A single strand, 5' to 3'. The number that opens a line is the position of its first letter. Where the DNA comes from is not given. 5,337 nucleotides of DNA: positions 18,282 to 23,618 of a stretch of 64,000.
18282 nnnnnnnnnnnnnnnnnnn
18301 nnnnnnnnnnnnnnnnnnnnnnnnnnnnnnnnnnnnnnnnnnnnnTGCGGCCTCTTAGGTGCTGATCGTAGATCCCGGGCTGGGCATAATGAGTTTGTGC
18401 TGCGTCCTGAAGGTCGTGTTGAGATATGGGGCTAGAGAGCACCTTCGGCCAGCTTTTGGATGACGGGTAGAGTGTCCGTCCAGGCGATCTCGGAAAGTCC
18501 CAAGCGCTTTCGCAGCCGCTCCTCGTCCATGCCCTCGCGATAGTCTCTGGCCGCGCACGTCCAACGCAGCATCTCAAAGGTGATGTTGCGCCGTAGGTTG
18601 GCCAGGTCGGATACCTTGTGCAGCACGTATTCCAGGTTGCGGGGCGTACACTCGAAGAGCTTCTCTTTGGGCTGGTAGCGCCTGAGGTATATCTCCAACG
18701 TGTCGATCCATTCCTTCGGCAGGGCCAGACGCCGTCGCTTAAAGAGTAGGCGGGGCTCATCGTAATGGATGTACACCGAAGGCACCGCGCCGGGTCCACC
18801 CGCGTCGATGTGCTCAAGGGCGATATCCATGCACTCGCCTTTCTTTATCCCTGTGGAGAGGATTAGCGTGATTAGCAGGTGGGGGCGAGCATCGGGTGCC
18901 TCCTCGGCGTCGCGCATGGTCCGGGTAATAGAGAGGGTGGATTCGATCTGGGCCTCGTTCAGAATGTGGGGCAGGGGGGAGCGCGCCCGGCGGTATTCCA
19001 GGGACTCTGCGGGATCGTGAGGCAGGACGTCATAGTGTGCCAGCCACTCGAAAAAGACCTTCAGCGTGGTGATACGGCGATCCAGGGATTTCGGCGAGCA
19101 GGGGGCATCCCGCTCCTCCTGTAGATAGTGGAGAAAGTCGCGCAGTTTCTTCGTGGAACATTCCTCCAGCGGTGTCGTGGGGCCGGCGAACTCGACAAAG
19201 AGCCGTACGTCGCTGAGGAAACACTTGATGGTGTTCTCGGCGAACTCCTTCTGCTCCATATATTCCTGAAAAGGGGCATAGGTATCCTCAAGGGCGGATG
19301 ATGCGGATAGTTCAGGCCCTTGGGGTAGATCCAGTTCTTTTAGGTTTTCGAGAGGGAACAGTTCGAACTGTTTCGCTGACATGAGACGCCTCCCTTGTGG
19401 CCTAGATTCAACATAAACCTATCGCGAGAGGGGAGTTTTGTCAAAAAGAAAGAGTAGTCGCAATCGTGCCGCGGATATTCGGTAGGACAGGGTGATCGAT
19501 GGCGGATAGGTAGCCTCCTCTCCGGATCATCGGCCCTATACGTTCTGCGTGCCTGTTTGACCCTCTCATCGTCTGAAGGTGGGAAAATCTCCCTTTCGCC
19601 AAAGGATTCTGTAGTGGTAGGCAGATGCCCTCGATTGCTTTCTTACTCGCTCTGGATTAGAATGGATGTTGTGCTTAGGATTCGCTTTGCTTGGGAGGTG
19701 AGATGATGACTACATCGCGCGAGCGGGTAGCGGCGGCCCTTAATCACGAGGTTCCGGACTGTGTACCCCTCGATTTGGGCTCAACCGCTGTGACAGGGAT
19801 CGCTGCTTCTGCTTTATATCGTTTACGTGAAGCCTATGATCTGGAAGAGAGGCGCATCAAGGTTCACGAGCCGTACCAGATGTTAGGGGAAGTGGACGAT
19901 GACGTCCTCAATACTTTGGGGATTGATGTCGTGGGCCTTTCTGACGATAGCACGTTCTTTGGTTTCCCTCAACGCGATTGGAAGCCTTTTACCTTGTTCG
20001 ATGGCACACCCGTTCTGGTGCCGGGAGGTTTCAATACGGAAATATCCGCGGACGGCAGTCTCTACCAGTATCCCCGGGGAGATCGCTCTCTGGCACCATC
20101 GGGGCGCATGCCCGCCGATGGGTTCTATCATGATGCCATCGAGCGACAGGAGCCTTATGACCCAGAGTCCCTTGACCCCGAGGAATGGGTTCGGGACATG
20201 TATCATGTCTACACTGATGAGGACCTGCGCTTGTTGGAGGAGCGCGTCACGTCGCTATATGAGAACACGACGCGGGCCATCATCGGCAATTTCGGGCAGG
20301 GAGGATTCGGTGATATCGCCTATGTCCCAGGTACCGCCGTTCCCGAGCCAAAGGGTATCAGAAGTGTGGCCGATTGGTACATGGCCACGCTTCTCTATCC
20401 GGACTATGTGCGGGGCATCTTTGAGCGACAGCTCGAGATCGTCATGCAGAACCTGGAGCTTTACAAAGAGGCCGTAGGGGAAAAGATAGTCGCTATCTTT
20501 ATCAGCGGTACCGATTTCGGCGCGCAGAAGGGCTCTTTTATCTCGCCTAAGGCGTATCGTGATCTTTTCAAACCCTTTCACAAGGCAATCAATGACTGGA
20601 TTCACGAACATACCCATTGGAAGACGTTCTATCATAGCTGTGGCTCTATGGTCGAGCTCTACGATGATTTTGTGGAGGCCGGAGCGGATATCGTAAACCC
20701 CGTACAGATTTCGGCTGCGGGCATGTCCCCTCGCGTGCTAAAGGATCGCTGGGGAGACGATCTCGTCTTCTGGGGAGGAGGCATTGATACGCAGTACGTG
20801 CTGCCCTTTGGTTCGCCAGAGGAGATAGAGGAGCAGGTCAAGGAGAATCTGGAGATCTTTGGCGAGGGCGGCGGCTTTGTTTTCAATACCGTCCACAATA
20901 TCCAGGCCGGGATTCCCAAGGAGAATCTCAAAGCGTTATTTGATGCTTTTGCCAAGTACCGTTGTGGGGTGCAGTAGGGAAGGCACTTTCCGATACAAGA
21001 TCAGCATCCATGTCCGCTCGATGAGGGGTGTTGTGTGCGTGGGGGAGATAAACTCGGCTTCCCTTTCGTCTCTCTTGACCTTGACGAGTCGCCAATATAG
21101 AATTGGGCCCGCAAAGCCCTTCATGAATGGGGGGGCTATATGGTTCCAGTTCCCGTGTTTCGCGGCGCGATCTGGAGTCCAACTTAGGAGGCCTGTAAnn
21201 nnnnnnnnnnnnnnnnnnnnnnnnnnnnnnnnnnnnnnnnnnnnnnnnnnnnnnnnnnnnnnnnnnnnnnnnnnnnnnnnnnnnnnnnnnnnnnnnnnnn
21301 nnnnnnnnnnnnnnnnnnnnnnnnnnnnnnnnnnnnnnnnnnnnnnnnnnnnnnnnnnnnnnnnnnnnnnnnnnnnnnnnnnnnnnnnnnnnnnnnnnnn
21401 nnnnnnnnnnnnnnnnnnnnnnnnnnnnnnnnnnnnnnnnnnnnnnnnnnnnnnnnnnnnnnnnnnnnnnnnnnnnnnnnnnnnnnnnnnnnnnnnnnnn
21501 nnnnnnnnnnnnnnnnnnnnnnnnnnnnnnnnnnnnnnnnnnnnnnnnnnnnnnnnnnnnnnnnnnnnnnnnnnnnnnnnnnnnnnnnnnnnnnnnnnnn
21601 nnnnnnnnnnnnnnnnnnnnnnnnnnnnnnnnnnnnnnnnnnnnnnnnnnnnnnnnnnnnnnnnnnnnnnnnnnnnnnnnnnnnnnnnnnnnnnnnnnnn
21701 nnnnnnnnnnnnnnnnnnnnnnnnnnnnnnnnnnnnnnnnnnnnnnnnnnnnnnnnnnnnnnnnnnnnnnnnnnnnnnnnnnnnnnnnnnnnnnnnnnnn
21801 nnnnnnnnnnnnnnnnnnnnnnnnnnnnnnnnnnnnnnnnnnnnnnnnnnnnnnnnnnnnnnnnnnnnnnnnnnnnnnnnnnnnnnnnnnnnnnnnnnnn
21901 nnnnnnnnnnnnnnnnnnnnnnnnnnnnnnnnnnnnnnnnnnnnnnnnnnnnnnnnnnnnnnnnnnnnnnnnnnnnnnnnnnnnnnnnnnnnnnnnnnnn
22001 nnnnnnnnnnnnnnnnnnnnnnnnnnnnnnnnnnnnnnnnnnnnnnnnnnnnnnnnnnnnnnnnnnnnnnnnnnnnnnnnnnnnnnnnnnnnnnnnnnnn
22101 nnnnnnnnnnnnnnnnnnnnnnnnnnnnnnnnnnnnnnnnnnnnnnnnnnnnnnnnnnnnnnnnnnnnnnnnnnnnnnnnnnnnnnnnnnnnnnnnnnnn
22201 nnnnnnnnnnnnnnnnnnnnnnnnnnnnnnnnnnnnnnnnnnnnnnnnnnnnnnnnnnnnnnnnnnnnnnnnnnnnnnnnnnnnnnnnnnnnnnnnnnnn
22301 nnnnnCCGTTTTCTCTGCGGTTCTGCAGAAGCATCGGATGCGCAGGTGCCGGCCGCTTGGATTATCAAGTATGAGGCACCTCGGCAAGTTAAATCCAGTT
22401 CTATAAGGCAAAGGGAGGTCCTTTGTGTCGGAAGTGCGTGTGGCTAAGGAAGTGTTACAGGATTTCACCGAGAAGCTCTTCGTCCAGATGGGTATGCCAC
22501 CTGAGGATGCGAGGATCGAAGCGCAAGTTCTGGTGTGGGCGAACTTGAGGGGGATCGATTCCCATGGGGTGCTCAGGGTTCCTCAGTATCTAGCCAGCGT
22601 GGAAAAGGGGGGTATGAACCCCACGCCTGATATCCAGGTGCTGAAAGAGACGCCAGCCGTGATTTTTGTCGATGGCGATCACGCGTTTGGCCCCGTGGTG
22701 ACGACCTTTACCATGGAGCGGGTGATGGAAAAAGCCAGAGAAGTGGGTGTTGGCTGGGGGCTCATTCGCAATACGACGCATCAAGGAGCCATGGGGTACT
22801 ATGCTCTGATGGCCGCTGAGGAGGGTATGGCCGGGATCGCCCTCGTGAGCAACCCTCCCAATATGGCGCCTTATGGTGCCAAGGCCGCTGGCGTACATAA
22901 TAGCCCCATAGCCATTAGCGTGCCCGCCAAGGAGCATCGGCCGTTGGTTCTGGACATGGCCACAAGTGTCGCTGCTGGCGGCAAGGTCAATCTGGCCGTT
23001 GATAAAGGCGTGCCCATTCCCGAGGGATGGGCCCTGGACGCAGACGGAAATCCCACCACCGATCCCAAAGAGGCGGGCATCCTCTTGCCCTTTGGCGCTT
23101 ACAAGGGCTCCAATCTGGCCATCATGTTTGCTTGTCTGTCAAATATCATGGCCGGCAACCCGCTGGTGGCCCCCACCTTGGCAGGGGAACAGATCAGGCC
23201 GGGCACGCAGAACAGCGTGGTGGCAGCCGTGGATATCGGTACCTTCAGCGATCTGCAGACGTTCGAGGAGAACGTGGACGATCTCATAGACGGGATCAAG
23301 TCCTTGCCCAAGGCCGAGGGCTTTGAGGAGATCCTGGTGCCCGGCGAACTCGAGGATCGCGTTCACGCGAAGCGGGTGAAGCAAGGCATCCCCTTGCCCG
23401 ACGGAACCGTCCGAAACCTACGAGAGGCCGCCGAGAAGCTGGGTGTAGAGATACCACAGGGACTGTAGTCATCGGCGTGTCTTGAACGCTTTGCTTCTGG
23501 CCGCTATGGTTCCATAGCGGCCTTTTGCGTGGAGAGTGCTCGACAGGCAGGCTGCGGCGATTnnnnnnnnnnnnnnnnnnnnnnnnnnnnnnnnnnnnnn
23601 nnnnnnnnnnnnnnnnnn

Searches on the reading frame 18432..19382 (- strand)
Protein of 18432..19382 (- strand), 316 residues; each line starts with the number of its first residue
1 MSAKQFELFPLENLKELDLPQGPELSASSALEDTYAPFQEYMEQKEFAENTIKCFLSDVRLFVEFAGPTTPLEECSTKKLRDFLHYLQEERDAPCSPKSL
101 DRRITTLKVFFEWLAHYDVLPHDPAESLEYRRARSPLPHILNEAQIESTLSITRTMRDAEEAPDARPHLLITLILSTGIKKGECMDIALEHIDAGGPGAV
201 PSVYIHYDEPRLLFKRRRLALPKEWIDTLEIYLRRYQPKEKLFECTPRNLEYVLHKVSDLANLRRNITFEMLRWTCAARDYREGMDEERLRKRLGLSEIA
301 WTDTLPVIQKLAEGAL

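Call 16: search_protein_families(library=pfam, proteins=[window:18432-19382:-], max_evalue=0.1)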
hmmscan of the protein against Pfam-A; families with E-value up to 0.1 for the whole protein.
window:18432-19382:- (316 aa): 4 families
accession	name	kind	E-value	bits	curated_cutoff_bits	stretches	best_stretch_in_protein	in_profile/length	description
PF13495.12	Phage_int_SAM_4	-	3.6e-12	47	27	1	38-116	5-80/85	Phage integrase, N-terminal SAM-like domain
PF02899.23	Phage_int_SAM_1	-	3.3e-10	40.6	22.3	1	38-115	4-80/83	Phage integrase, N-terminal SAM-like domain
PF00589.27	Phage_integrase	-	7.6e-06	26.2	27.1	1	141-302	3-162/172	Phage integrase family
PF13102.12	Phage_int_SAM_5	-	6.9e-05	23.6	22.3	1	38-124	6-92/98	Phage integrase SAM-like domain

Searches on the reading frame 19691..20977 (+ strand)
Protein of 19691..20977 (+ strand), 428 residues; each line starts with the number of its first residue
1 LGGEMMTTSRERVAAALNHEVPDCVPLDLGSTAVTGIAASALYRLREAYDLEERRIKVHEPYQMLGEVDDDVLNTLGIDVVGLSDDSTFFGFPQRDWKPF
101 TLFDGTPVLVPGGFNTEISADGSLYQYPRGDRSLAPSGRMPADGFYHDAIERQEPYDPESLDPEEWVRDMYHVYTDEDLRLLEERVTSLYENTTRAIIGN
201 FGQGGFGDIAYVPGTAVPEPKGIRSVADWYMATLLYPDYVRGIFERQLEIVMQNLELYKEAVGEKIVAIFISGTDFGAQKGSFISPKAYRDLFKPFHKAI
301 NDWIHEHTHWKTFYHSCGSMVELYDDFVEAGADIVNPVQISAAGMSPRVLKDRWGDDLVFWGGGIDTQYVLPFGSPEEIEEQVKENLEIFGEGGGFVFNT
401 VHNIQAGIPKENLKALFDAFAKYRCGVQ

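Call 16: search_protein_families(library=pfam, proteins=[window:19691-20977:+], max_evalue=0.1)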
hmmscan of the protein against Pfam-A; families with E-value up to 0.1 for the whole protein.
window:19691-20977:+ (428 aa): 1 family
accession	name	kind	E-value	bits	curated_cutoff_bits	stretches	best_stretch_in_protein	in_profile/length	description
PF01208.23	URO-D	-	3.4e-17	62.9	23.9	1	224-423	160-346/346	Uroporphyrinogen decarboxylase (URO-D)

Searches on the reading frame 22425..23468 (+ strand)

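Call 16: search_protein_families(library=pfam, proteins=[window:22425-23468:+], max_evalue=0.1)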
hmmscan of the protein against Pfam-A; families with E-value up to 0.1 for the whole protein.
window:22425-23468:+ (347 aa): 1 family
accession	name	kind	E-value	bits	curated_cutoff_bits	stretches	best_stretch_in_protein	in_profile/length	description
PF02615.19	Ldh_2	-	4.6e-111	371.6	38.8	1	8-332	3-332/333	Malate/L-lactate dehydrogenase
